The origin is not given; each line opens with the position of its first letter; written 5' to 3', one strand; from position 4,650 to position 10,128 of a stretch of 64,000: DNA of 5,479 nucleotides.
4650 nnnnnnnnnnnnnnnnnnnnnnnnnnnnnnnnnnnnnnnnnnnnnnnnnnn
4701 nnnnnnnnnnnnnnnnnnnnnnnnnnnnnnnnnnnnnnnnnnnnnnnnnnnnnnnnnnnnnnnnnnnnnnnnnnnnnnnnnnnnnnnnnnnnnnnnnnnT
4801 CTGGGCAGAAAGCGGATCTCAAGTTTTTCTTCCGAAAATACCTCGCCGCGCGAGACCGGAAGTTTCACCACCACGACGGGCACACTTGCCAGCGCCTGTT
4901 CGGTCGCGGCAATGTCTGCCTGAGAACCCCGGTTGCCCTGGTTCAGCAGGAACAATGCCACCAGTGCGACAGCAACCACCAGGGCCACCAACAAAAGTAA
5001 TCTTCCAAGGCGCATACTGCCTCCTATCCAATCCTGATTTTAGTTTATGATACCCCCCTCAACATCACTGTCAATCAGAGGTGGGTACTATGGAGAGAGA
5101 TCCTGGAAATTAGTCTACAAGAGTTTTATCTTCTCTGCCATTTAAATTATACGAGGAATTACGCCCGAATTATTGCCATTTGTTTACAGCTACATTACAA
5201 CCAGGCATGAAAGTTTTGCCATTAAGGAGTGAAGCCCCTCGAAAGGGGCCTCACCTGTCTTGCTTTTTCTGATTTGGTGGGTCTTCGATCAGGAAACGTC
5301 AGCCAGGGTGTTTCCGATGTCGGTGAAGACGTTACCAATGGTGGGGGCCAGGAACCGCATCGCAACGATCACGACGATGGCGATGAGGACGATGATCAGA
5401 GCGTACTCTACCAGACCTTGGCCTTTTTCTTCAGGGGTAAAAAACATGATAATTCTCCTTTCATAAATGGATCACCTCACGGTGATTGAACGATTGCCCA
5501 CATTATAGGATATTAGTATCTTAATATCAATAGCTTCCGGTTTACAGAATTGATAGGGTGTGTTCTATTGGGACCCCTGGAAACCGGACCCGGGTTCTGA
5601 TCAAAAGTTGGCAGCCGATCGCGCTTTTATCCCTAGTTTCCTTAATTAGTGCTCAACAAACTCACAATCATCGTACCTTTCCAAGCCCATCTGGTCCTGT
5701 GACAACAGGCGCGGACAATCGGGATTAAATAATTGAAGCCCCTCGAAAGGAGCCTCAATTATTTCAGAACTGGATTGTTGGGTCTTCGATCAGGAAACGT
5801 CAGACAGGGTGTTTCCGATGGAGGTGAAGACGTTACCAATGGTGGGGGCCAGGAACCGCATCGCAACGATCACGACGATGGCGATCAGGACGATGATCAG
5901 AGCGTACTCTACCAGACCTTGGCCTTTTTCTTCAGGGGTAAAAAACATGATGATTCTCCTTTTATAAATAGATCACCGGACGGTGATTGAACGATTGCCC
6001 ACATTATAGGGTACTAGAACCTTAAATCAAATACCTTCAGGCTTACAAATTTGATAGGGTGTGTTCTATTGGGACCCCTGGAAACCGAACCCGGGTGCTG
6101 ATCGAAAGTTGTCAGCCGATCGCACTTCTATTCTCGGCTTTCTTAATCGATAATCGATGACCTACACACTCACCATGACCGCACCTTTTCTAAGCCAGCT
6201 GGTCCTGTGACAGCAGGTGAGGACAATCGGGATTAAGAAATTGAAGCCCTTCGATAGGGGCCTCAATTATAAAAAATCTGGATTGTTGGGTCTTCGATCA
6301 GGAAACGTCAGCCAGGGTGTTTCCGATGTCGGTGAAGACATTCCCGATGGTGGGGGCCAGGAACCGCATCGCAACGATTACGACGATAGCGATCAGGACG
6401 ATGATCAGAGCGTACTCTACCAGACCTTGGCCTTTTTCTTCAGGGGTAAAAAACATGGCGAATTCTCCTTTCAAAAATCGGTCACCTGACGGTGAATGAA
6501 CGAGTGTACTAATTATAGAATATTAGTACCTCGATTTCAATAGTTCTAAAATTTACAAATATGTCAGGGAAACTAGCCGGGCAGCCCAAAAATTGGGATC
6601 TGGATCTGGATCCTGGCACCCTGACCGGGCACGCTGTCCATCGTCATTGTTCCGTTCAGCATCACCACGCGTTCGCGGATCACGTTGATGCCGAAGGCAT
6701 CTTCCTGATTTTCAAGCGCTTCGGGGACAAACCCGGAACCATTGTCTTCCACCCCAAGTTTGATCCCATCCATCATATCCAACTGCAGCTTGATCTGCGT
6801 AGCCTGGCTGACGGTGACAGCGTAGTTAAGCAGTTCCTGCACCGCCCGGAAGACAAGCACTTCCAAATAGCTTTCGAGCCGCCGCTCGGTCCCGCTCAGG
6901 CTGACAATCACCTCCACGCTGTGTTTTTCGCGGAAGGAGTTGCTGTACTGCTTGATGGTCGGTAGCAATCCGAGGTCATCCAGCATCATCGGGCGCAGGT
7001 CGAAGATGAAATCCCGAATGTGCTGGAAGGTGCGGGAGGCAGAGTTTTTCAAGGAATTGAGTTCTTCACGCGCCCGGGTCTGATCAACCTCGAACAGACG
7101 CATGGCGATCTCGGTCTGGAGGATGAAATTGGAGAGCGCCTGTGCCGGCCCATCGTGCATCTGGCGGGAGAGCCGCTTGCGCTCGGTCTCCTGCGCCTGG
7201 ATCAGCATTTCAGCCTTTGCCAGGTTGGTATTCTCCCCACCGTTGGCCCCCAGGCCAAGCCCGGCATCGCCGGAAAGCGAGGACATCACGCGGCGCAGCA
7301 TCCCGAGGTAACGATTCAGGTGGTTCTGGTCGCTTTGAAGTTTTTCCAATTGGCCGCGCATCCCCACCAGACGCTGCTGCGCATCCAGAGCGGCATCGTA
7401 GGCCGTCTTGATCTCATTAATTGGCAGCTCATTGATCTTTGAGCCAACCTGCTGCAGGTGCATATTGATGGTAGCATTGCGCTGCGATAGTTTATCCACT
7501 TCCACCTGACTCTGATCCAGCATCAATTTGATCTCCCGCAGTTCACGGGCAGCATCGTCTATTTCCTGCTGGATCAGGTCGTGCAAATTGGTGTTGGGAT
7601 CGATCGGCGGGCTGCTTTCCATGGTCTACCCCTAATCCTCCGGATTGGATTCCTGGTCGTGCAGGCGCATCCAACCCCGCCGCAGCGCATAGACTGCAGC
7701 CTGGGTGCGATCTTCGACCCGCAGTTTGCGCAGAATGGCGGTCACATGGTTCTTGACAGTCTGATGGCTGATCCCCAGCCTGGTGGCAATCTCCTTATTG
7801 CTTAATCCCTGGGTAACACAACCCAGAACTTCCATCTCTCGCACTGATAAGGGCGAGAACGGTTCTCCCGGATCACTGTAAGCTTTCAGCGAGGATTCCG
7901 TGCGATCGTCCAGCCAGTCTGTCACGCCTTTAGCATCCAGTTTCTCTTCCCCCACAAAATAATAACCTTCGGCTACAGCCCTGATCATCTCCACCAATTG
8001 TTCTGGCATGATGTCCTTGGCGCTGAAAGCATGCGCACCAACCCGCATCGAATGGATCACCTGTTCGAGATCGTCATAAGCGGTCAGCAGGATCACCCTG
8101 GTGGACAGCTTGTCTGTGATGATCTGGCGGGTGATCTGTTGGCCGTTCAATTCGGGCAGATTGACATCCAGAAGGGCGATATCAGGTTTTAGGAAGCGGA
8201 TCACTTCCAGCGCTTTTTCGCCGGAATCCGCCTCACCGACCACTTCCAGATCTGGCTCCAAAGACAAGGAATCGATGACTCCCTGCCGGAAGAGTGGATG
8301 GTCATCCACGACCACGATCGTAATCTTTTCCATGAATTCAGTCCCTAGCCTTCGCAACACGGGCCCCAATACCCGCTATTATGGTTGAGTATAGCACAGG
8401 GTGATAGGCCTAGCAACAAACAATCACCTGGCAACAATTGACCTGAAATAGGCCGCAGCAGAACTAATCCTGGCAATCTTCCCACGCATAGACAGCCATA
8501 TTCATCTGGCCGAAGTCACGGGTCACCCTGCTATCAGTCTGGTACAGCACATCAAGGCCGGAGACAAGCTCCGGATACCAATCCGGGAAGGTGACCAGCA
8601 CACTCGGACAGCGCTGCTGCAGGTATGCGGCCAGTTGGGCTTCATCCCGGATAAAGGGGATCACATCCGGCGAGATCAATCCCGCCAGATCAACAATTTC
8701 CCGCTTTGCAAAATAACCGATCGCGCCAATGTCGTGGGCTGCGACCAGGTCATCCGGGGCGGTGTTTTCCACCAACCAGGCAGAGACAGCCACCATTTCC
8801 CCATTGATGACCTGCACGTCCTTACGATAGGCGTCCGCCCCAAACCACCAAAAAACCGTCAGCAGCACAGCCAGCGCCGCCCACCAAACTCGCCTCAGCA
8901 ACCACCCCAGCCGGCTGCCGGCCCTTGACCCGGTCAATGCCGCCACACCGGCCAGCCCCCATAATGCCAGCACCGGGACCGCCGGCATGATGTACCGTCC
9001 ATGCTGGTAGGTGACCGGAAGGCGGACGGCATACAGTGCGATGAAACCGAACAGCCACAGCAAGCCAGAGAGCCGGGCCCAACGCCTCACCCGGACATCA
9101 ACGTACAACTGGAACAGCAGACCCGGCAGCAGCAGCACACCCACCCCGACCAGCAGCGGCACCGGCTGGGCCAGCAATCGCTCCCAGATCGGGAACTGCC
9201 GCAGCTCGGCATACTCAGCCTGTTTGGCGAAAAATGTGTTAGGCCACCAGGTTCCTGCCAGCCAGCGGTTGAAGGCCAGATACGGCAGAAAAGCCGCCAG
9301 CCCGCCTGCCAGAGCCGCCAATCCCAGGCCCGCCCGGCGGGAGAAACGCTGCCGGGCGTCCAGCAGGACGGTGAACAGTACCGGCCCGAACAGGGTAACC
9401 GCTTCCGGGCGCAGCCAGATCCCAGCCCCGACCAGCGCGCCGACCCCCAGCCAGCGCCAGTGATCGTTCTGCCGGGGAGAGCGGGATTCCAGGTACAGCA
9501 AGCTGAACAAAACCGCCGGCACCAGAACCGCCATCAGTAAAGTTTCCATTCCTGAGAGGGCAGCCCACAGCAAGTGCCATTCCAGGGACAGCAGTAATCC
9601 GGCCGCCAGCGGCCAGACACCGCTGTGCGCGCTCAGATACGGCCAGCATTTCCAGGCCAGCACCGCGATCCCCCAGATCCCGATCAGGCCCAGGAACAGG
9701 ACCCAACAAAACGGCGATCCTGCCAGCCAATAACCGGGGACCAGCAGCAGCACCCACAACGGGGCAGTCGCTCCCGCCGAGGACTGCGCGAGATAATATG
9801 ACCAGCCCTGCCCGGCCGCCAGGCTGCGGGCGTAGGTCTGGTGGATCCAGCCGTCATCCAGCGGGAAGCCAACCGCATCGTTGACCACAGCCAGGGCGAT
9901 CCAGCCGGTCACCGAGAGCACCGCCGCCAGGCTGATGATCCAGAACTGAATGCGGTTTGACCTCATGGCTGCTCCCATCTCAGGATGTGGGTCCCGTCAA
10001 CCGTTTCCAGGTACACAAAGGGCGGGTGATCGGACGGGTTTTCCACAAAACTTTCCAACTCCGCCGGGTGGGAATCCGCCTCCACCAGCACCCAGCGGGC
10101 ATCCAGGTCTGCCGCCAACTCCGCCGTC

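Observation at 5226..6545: Three tandem, individually promoted flp pilin cassettes missed by the ORF track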

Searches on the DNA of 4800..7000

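Call 10: search_rna_families(source=window, start=4800, end=7000, threshold=evalue, max_evalue=1)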
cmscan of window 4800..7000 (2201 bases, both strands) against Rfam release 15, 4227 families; matches with E-value up to 1: 3.
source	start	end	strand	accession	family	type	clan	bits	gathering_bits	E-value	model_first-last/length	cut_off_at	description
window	5395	5492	-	RF00114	S15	Cis-reg; leader;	CL00121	19.1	39.5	0.18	1-117/117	no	Ribosomal S15 leader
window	5896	5991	-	RF00114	S15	Cis-reg; leader;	CL00121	18.3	39.5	0.29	1-117/117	no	Ribosomal S15 leader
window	6503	6643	-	RF02209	WT1-AS_7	Gene; lncRNA;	-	14.4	50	0.55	1-294/294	no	WT1 antisense RNA conserved region 7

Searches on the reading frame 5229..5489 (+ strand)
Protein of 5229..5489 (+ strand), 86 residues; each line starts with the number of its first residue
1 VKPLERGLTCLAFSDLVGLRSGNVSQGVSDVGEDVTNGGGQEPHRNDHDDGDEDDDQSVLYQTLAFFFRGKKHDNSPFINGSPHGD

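Call 68: search_protein_families(library=pfam, proteins=[window:5229-5489:+], max_evalue=0.1)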
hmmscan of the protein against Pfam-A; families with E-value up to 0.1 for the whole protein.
window:5229-5489:+ (86 aa): 0 families

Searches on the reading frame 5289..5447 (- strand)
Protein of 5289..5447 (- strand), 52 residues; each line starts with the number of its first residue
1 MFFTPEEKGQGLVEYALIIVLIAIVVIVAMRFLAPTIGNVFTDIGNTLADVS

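Call 5: search_protein_families(library=pfam, proteins=[window:5289-5447:-], max_evalue=0.01)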
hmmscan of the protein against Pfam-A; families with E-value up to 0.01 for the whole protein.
window:5289-5447:- (52 aa): 3 families
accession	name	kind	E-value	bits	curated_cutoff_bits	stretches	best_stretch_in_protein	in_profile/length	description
PF04964.19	Flp_Fap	-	2.4e-08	34.1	32.2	1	6-47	4-45/46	Flp/Fap pilin component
PF04021.17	Class_IIIsignal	-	0.00025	21.3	23.7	1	8-32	2-26/27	Class III signal peptide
PF16982.10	Flp1_like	-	0.002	18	33.5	1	3-45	2-44/49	Putative Flagellin, Flp1-like, domain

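Call 11: find_encoding_contigs(protein=window:5289-5447:-, flank=10000, max_places=10)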
Protein window:5289-5447:- (52 aa): 1 contig read that carries it; 1 place shown.
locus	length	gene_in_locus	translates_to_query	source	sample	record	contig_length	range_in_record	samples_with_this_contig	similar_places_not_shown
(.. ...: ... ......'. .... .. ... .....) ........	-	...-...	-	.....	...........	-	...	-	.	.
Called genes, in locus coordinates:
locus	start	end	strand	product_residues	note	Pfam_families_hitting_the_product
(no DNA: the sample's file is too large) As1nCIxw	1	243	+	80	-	?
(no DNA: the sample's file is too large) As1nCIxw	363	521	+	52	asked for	PF04964:Flp_Fap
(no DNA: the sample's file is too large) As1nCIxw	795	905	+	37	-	?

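Call 12: find_related_loci(query=window:5289-5447:-, collection=genome_contigs, flank=6000)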
Query window:5289-5447:- (52 aa) in genome_contigs; peptide patterns used: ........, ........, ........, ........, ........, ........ (x = any residue, [..] = any of these).
600 stretches matched a pattern (row limit reached: there are more); 430 encode a relative of the query (tblastn E <= 1e-3); the best 80 are kept; 80 distinct loci.
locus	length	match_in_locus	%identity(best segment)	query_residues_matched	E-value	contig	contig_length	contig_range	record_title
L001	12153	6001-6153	67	1-51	6e-19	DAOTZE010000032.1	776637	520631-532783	MAG TPA_asm: Anaerolineales bacterium isolate H39_483 k131_1369519, whole genome shotgun sequence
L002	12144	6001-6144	69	1-48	1e-18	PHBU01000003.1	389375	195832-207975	MAG: Chloroflexi bacterium HGW-Chloroflexi-6 bjp_ig2157_scaffold_4, whole genome shotgun sequence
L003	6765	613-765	67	1-51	1e-18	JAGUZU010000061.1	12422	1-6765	MAG: Anaerolineales bacterium isolate DeMMO6_15 c_000000095302, whole genome shotgun sequence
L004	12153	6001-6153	65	1-51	1e-18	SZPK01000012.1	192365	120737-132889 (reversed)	Chloroflexi bacterium CFX2 ZYPT4scaffold_172, whole genome shotgun sequence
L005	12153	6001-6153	65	1-51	4e-18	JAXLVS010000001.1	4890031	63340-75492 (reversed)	MAG: Anaerolineales bacterium isolate STL-CHL3 C1.302.fa-1, whole genome shotgun sequence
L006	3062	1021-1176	63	1-52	5e-18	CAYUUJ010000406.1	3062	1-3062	MAG TPA_asm: uncultured Anaerolineaceae bacterium isolate SRP136066_co1_144 genome assembly, contig: NODE_66988_length_3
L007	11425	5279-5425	65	1-49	5e-18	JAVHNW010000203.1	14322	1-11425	MAG: bacterium isolate WB02no9_59_9 NODE_3700_length_14322_cov_4.823018, whole genome shotgun sequence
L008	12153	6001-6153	63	1-51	6e-18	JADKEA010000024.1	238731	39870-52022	MAG: Candidatus Villigracilis affinis isolate OdNW_MAXAC.037 tig00219998-10-2386900, whole genome shotgun sequence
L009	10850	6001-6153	63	1-51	5e-18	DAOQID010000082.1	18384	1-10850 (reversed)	MAG TPA_asm: Anaerolineales bacterium isolate AMR_MDS_0635 NODE_1396_length_18384_cov_13.483878, whole genome shotgun se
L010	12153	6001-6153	65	1-51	6e-18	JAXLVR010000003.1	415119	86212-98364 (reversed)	MAG: Anaerolineales bacterium isolate STL-CHL2 C1.270.fa-3, whole genome shotgun sequence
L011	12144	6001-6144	65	1-48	7e-18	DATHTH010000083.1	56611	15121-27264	MAG TPA_asm: Anaerolineales bacterium isolate SMAG_U16072 k141_1186741, whole genome shotgun sequence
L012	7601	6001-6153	63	1-51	7e-18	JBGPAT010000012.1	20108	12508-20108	MAG: Anaerolineae bacterium isolate OBJ_0618_130150_122 k141_987707_length_20108_cov_10.0508, whole genome shotgun seque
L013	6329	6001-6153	65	1-51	9e-18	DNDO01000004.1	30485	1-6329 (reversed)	MAG TPA_asm: Anaerolineae bacterium isolate UBA12294 contig_1722, whole genome shotgun sequence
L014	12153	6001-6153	63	1-51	1e-17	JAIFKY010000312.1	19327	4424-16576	MAG: Anaerolinea sp. isolate bin_141 scaffold_10016, whole genome shotgun sequence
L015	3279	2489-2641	65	1-51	1e-17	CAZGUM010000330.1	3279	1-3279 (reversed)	MAG TPA_asm: uncultured Methylomonas sp. isolate binchicken_co284_175 genome assembly, contig: NODE_25409_length_3279_co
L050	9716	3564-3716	82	1-51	3e-14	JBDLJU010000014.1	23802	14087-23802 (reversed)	MAG: Chloroflexota bacterium isolate MAG109 MAG109_14, whole genome shotgun sequence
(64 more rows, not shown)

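Call 37: search_protein_families(library=ncbifam, proteins=[window:5289-5447:-], max_evalue=0.01)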
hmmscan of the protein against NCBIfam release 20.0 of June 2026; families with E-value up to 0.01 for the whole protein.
window:5289-5447:- (52 aa): 1 family
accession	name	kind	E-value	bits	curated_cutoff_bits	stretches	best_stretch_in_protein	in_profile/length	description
NF052606.1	T4PiliAsmPilCMyx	equivalog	0.0063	15.4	700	1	8-49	180-222/419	type IV pilus assembly protein PilC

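Call 47: find_related_loci(query=window:5289-5447:-, collection=metagenome_contigs, flank=4000)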
Query window:5289-5447:- (52 aa) in metagenome_contigs; peptide patterns used: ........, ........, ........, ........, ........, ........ (x = any residue, [..] = any of these).
600 stretches matched a pattern (row limit reached: there are more); 425 encode a relative of the query (tblastn E <= 1e-3); the best 80 are kept; 80 distinct loci.
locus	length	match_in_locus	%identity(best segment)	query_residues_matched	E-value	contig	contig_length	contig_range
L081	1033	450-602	65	1-51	7e-19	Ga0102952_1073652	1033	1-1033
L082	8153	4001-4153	65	1-51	8e-19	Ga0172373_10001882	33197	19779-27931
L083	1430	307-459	65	1-51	1e-18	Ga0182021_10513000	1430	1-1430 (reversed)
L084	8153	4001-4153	67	1-51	1e-18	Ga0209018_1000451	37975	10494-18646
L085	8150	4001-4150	66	1-50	3e-18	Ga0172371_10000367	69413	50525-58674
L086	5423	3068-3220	63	1-51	2e-18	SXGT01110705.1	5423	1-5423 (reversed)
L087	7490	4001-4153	63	1-51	2e-18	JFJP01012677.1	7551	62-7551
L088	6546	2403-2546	65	1-48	3e-18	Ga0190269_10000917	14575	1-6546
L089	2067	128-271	65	1-48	4e-18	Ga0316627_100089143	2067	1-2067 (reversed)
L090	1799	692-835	65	1-48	4e-18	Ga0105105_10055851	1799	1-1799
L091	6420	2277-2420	65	1-48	5e-18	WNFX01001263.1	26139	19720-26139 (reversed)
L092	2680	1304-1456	65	1-51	6e-18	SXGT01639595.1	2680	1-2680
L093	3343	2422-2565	65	1-48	5e-18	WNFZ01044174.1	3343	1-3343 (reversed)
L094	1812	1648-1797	64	1-50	5e-18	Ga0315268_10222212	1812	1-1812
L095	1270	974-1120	63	1-49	1e-17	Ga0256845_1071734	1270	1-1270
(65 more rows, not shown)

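Call 56: search_solved_structures(query=window:5289-5447:-, max_evalue=10, show_alignments=3)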
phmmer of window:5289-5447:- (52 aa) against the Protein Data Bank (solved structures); distinct sequences matched with E-value up to 10: 3.
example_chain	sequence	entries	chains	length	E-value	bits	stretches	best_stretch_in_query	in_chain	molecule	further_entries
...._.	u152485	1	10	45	0.0024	21.3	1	13-48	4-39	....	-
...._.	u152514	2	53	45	0.0029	21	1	13-49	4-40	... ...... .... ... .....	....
4h33_A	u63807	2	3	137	0.77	13.5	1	9-40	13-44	Lmo2059 protein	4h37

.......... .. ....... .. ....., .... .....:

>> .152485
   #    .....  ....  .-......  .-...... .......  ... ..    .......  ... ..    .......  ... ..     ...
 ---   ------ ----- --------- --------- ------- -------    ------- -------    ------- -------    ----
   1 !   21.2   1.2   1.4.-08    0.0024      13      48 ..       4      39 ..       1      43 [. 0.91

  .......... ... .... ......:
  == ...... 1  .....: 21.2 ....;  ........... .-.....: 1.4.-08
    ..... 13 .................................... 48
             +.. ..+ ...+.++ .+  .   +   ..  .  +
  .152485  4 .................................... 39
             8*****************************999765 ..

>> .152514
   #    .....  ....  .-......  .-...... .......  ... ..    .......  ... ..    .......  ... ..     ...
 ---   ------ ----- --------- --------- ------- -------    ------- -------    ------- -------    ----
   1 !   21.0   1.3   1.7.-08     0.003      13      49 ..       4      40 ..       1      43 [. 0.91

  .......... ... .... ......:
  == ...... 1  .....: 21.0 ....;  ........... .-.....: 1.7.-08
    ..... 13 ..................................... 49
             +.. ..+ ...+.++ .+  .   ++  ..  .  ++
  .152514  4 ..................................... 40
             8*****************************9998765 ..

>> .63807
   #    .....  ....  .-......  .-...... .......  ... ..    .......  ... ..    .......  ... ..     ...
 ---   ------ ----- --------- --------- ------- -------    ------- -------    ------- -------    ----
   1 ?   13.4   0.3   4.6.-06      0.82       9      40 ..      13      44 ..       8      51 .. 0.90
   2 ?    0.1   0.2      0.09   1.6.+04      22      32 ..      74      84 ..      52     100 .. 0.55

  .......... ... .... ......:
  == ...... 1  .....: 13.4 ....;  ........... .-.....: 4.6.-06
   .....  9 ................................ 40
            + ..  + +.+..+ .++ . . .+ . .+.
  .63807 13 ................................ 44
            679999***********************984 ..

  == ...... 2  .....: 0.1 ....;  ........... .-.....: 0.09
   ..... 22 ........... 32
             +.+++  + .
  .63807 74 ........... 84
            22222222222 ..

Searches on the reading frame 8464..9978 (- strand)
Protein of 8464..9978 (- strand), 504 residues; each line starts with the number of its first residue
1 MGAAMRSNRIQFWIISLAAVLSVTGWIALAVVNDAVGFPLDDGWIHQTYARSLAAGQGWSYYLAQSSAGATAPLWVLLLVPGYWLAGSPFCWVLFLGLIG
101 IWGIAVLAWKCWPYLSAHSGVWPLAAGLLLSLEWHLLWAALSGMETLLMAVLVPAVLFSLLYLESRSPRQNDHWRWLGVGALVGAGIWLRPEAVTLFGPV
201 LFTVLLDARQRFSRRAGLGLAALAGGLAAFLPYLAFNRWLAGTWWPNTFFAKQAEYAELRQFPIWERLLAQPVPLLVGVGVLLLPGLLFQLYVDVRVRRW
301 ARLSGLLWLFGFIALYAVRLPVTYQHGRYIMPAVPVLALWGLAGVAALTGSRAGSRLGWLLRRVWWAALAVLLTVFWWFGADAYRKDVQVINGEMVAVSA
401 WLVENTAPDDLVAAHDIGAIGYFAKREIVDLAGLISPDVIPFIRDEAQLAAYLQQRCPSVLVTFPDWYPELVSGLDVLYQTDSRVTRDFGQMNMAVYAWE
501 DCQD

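Call 9: search_protein_families(library=pfam, proteins=[window:8464-9978:-], max_evalue=0.001)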
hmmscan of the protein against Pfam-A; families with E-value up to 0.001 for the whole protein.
window:8464-9978:- (504 aa): 0 families

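Call 37: search_protein_families(library=ncbifam, proteins=[window:8464-9978:-], max_evalue=0.01)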
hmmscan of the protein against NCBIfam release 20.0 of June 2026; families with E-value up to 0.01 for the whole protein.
window:8464-9978:- (504 aa): 1 family
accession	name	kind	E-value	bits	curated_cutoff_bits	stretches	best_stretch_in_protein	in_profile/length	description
NF047440.1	LA3751_2_3_fam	subfamily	8.3e-09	34.8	200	1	73-341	83-351/460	LA_3751/LA_3752 family putative glycosyltransferase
